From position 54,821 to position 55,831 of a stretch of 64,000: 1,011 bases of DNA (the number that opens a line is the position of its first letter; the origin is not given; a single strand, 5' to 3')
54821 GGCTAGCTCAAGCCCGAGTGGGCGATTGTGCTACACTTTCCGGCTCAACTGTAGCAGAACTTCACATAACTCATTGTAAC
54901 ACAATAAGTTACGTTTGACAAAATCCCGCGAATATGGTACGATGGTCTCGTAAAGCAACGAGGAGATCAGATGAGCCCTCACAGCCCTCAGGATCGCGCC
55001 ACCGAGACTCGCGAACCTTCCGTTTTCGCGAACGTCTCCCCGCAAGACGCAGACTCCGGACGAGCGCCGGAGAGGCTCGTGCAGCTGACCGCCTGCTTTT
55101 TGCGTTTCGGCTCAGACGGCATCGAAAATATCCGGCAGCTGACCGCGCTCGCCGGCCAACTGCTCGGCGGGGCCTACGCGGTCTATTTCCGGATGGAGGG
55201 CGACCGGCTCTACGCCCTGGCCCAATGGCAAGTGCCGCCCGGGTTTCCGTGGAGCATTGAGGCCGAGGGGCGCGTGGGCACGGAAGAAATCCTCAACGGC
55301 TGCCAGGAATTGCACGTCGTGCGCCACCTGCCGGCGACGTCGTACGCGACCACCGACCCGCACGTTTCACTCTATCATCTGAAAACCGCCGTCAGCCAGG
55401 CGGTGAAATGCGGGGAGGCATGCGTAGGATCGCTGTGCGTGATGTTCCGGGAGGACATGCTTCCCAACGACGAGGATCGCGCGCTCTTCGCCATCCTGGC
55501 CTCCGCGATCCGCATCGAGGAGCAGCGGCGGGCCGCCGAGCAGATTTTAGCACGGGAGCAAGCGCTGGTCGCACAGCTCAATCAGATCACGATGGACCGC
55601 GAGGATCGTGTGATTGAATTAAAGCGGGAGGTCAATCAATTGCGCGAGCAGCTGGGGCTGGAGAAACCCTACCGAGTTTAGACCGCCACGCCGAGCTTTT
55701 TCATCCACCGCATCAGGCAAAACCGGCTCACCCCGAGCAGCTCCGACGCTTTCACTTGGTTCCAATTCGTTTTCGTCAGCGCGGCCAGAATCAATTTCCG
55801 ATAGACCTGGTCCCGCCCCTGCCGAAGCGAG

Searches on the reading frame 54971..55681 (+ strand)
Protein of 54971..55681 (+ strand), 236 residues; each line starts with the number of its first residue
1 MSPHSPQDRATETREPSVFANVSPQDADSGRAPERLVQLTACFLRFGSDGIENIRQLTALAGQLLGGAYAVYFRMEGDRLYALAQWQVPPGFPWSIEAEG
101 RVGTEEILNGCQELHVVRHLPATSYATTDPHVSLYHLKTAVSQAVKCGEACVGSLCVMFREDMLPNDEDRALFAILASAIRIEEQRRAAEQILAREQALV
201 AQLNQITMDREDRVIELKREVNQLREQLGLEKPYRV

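Call 84: search_protein_families(library=pfam, proteins=[window:54971-55681:+], max_evalue=0.01)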
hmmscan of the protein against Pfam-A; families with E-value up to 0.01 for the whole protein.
window:54971-55681:+ (236 aa): 2 families
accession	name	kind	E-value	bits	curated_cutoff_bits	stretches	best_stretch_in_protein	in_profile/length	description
PF01590.32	GAF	-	0.00029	21.8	22.4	1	54-181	6-130/133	GAF domain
PF25600.1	TRIM_CC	-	0.0085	16.4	30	0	173-228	33-87/142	TRIM protein coiled-coil region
